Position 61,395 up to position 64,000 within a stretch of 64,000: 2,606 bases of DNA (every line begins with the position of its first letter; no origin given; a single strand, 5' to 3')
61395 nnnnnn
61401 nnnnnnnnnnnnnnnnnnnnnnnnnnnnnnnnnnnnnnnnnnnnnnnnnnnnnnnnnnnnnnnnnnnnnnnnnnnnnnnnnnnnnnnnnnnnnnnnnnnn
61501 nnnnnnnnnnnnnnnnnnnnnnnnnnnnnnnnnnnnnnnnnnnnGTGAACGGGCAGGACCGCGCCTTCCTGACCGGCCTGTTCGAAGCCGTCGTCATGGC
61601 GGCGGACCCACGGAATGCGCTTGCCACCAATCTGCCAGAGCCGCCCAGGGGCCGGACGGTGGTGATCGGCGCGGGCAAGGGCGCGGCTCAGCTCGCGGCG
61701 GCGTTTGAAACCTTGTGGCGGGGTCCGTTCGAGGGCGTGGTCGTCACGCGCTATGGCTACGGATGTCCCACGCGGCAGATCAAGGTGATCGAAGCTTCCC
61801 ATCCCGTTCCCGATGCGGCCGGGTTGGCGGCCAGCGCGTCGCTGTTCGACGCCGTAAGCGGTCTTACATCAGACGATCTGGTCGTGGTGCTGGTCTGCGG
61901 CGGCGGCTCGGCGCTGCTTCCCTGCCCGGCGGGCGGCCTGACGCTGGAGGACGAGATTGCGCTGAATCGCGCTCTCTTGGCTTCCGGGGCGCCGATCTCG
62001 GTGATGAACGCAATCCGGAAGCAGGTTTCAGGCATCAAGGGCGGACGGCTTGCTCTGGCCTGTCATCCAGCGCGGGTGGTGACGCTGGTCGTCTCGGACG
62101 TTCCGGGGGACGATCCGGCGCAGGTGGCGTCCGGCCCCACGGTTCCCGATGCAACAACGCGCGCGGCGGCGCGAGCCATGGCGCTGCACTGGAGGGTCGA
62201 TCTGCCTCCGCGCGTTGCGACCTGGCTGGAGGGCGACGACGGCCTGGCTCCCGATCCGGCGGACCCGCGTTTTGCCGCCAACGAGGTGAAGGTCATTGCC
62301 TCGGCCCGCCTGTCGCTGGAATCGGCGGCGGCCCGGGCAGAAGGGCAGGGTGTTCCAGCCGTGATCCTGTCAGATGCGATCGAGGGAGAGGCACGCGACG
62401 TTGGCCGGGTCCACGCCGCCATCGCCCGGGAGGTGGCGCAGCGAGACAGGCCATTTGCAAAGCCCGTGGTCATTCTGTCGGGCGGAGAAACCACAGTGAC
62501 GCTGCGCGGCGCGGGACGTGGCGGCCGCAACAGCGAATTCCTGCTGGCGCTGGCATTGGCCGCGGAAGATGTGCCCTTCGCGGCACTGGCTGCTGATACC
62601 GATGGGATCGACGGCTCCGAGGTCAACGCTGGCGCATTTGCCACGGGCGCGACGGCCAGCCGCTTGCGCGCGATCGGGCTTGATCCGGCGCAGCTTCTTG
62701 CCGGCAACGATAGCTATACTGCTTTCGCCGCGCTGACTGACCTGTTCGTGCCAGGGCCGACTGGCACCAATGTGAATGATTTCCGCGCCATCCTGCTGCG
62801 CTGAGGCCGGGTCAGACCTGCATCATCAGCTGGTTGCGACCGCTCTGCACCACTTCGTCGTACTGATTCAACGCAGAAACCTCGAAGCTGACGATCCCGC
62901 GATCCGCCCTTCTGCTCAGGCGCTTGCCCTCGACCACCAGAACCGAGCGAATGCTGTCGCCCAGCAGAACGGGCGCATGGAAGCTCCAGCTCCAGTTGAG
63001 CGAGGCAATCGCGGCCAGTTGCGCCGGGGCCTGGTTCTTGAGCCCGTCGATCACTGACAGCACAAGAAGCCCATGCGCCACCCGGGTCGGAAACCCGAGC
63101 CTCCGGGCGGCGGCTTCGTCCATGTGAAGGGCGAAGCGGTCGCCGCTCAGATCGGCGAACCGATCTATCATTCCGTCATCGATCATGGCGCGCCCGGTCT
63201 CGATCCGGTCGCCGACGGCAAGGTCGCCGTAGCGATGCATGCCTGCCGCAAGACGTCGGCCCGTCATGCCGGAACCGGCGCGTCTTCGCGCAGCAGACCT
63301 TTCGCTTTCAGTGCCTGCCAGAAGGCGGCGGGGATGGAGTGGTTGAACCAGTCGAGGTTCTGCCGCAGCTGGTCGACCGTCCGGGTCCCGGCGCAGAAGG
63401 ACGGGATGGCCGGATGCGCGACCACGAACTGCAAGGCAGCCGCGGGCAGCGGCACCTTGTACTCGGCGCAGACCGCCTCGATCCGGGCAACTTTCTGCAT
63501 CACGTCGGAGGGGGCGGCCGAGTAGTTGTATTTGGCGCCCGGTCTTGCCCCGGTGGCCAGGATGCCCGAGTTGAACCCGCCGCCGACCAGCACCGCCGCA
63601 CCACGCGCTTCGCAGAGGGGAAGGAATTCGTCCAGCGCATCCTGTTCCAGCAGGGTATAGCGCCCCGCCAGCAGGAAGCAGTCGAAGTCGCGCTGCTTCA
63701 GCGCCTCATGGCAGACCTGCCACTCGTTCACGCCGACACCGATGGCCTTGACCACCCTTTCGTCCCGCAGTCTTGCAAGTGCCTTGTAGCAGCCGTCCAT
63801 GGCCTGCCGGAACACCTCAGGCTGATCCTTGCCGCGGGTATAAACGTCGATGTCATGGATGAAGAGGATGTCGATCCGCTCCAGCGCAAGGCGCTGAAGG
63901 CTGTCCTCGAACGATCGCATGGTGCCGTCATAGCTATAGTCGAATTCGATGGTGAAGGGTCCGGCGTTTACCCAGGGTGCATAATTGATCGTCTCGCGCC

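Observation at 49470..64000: Candidate undescribed CoA-dependent sugar-acid catabolic system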

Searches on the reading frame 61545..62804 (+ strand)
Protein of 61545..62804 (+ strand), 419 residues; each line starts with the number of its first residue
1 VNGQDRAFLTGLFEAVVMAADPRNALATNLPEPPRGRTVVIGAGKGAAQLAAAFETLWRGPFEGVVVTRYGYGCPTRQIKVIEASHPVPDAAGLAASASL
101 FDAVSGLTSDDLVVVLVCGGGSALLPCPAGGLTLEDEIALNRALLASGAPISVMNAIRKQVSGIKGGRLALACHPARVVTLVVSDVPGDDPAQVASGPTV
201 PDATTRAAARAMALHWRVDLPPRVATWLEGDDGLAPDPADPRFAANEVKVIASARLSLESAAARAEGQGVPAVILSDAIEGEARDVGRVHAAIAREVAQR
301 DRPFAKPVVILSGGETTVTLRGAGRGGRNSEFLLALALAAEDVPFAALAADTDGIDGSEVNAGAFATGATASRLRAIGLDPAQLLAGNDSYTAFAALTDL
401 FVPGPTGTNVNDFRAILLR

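Call 7: search_protein_families(library=pfam, proteins=[window:61545-62804:+])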
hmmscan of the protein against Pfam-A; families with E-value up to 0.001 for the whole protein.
window:61545-62804:+ (419 aa): 2 families
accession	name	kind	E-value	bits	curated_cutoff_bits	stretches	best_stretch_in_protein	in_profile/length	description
PF13660.11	DUF4147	-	4.4e-76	255.9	23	1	10-229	3-234/234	Domain of unknown function (DUF4147)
PF05161.18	MOFRL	-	2.3e-35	121.4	28.3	1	308-412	1-106/106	MOFRL family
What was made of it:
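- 61545..62804 (+): Glycerate 2-kinase (DUF4147 + MOFRL). Pfam call 7.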

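Call 9: search_protein_families(library=ncbifam, proteins=[window:61545-62804:+])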
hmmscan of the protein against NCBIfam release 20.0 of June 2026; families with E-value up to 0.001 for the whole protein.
window:61545-62804:+ (419 aa): 2 families
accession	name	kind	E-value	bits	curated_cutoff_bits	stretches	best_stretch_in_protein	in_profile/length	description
NF041176.1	GlyK_Thmprot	equivalog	6e-60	203.6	550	1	36-412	35-390/397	glycerate 2-kinase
NF040791.1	gly_kin_Thpl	equivalog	1.9e-46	159.1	670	1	37-412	47-406/410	glycerate 2-kinase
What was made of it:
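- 61545..62804 (+): NCBIfam glycerate 2-kinase models match below cutoff (call 9).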

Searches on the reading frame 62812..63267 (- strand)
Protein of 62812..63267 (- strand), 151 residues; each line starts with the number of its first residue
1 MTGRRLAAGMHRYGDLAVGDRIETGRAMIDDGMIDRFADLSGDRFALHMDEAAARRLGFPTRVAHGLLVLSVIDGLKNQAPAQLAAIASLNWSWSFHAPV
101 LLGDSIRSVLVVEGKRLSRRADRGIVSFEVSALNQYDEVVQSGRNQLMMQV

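Call 7: search_protein_families(library=pfam, proteins=[window:62812-63267:-])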
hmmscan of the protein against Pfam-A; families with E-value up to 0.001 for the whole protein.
window:62812-63267:- (151 aa): 2 families
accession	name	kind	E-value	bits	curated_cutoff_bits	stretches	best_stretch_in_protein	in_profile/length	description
PF01575.25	MaoC_dehydratas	-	3e-19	69.3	27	1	29-127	18-116/123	MaoC like domain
PF13452.11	FAS1_DH_region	-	5.5e-06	27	22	1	17-108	2-96/132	FAS1-like, dehydratase domain region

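Call 9: search_protein_families(library=ncbifam, proteins=[window:62812-63267:-])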
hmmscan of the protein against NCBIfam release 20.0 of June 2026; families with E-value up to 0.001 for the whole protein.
window:62812-63267:- (151 aa): 6 families
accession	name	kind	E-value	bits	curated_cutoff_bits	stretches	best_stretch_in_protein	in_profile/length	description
TIGR02278.1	PaaN-DH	equivalog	1.3e-21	76.5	562.8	1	12-141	524-654/664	phenylacetic acid degradation bifunctional protein PaaZ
NF040620.1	fused_HadA_HadB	exception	2e-11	43.9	350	1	8-72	191-255/329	fused (3R)-hydroxyacyl-ACP dehydratase subunits HadA/HadB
NF006045.0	PRK08190.1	subfamily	1.9e-10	40.1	282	1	11-147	9-139/467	bifunctional enoyl-CoA hydratase/phosphate acetyltransferase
NF040624.1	HadA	equivalog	1.4e-06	28.6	180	1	34-147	18-135/144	(3R)-hydroxyacyl-ACP dehydratase subunit HadA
NF010246.0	PRK13693.1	equivalog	8.1e-06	25.8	203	1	11-118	4-110/142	(3R)-hydroxyacyl-ACP dehydratase subunit HadB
NF038241.1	RipB_Ich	equivalog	0.00023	21.1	340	1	13-143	24-156/175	(R)-specific enoyl-CoA hydratase RipB/Ich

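Call 83: find_encoding_contigs(protein=window:62812-63267:-, flank=10000, max_places=4)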
Protein window:62812-63267:- (151 aa): 23 contigs read that carry it; 4 places shown.
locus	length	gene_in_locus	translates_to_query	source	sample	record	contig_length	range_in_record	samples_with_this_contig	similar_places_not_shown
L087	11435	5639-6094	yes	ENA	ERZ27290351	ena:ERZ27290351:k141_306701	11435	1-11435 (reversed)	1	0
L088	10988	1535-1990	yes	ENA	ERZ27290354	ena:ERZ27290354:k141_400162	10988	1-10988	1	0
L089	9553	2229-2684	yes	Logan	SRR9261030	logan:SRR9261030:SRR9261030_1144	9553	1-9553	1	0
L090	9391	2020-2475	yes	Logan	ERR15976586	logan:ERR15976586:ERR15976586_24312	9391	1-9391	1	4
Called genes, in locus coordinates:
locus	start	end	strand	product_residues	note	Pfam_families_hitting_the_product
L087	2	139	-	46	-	?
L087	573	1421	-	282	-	PF01261:AP_endonuc_2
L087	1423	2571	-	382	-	PF06187:DUF993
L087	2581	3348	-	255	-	PF00106:adh_short, PF08659:KR, PF13561:adh_short_C2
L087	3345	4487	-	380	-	PF02771:Acyl-CoA_dh_N, PF02770:Acyl-CoA_dh_M, PF00441:Acyl-CoA_dh_1, PF22924:ACOX_C_alpha1 (weak), PF08028:Acyl-CoA_dh_2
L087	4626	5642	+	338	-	PF00248:Aldo_ket_red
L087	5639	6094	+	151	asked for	PF01575:MaoC_dehydratas, PF13452:FAS1_DH_region (weak)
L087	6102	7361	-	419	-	PF13660:DUF4147, PF05161:MOFRL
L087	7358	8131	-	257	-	PF00378:ECH_1, PF16113:ECH_2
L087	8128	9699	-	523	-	PF01144:CoA_trans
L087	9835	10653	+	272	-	PF00248:Aldo_ket_red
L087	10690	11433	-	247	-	?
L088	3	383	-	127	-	?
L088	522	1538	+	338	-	PF00248:Aldo_ket_red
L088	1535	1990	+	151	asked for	PF01575:MaoC_dehydratas, PF13452:FAS1_DH_region (weak)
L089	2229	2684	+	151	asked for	PF01575:MaoC_dehydratas, PF13452:FAS1_DH_region (weak)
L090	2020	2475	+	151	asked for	PF01575:MaoC_dehydratas, PF13452:FAS1_DH_region (weak)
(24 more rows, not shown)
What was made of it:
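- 63264..64000 (-): Aldo-keto reductase 2 (338 aa in full), cut by the window end; accessory. Complete in L087 (call 83).
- Checked: The cluster does continue past the window end (call 83).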

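Call 87: search_solved_structures(query=L087:573-1421:-, max_evalue=0.001)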
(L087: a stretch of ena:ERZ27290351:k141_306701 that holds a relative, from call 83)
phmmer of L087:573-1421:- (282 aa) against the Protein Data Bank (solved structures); distinct sequences matched with E-value up to 0.001: 9.
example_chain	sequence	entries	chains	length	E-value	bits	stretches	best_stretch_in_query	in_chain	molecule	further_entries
3ju2_A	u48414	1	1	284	4.1e-63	216.5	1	33-282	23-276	uncharacterized protein SMc04130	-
3qc0_A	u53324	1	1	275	4.6e-63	216.3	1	33-282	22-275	sugar isomerase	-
7vpf_A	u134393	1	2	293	1.9e-50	174.9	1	28-277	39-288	Xylose isomerase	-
1i60_A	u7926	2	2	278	3.2e-08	36.3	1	89-269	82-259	IOLI PROTEIN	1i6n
7erm_A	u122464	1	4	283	7.5e-06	28.5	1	85-259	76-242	D-tagatose 3-epimerase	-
7ern_A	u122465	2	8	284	7.6e-06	28.5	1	85-259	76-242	D-tagatose 3-epimerase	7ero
3kws_A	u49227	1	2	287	1.3e-05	27.7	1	89-205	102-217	Putative sugar isomerase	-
7dz5_A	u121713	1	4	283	2.2e-05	27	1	85-255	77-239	D-tagatose 3-epimerase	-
7dz2_A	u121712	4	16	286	2.2e-05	27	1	85-255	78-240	D-tagatose 3-epimerase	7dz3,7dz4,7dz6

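Call 88: search_solved_structures(query=L087:1423-2571:-, max_evalue=1e-50, show_alignments=1)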
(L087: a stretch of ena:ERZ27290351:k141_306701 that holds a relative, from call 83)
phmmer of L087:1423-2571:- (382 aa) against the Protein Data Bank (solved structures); distinct sequences matched with E-value up to 1e-50: 1.
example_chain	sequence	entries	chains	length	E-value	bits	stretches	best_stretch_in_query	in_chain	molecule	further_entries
4dnh_A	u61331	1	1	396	8.4e-144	482.4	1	5-382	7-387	Uncharacterized protein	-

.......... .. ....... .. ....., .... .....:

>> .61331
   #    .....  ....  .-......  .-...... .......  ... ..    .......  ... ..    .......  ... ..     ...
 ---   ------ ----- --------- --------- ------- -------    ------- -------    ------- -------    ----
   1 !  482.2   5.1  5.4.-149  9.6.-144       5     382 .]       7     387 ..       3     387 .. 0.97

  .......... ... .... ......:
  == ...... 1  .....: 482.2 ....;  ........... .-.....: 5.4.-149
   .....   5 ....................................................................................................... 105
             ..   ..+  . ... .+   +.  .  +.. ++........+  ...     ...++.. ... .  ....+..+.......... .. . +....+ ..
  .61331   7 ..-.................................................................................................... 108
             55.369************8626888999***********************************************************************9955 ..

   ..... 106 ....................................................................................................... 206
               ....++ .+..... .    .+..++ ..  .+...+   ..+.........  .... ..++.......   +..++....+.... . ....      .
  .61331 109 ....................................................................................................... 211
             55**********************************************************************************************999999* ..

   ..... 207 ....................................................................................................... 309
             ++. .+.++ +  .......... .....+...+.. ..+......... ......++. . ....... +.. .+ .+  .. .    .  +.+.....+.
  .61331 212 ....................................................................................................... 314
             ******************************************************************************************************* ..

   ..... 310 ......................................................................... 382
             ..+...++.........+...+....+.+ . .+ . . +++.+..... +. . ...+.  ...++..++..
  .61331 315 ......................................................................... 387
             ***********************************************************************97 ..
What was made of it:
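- On Classical dehydratase/aldolase sugar-acid route: The invariant GIK lysine is conserved in paralogue 4dnh (call 88).
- The invariant 'VDGIKIS' lysine is conserved in the paralogue (call 88).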

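Call 92: search_solved_structures(query=L087:2581-3348:-, max_evalue=1e-30)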
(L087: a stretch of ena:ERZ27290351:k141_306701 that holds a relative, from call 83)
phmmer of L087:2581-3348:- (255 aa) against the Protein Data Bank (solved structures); distinct sequences matched with E-value up to 1e-30: 5.
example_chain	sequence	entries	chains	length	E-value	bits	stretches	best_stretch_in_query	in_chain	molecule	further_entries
4da9_A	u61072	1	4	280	9e-52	179.1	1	2-254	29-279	Short-chain dehydrogenase/reductase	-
4one_A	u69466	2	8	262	3.8e-43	151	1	2-254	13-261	3-oxoacyl-(Acyl-carrier protein) reductase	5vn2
6t60_A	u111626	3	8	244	3.6e-33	118.3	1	2-251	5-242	3-oxoacyl-(Acyl-carrier-protein) reductase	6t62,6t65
6wpr_A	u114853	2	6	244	3.6e-33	118.3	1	2-251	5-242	3-oxoacyl-[acyl-carrier-protein] reductase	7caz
6uds_A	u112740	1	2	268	5.1e-33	117.8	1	2-251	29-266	3-oxoacyl-(Acyl-carrier-protein) reductase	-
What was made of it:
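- The SDR is FabG-like, that is, thioester-type (call 92).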

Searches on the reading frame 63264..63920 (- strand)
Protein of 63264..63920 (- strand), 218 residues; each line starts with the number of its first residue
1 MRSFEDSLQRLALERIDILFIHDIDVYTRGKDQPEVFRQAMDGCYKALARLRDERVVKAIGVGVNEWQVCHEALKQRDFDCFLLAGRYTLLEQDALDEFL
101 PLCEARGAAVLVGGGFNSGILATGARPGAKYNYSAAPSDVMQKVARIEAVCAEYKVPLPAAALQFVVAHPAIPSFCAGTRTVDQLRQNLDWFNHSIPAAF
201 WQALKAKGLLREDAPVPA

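Call 7: search_protein_families(library=pfam, proteins=[window:63264-63920:-])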
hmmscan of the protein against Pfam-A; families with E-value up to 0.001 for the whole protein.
window:63264-63920:- (218 aa): 1 family
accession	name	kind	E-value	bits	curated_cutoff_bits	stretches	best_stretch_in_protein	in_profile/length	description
PF00248.27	Aldo_ket_red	-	1.5e-24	87.1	24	1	1-206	88-288/291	Aldo/keto reductase family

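Call 9: search_protein_families(library=ncbifam, proteins=[window:63264-63920:-])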
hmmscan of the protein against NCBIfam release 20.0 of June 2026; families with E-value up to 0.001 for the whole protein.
window:63264-63920:- (218 aa): 1 family
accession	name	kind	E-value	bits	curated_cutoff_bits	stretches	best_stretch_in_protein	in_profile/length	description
NF049922.1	MethglyxlRedYdjG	equivalog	1.1e-12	47.7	550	1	5-193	119-306/326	NADH-dependent methylglyoxal reductase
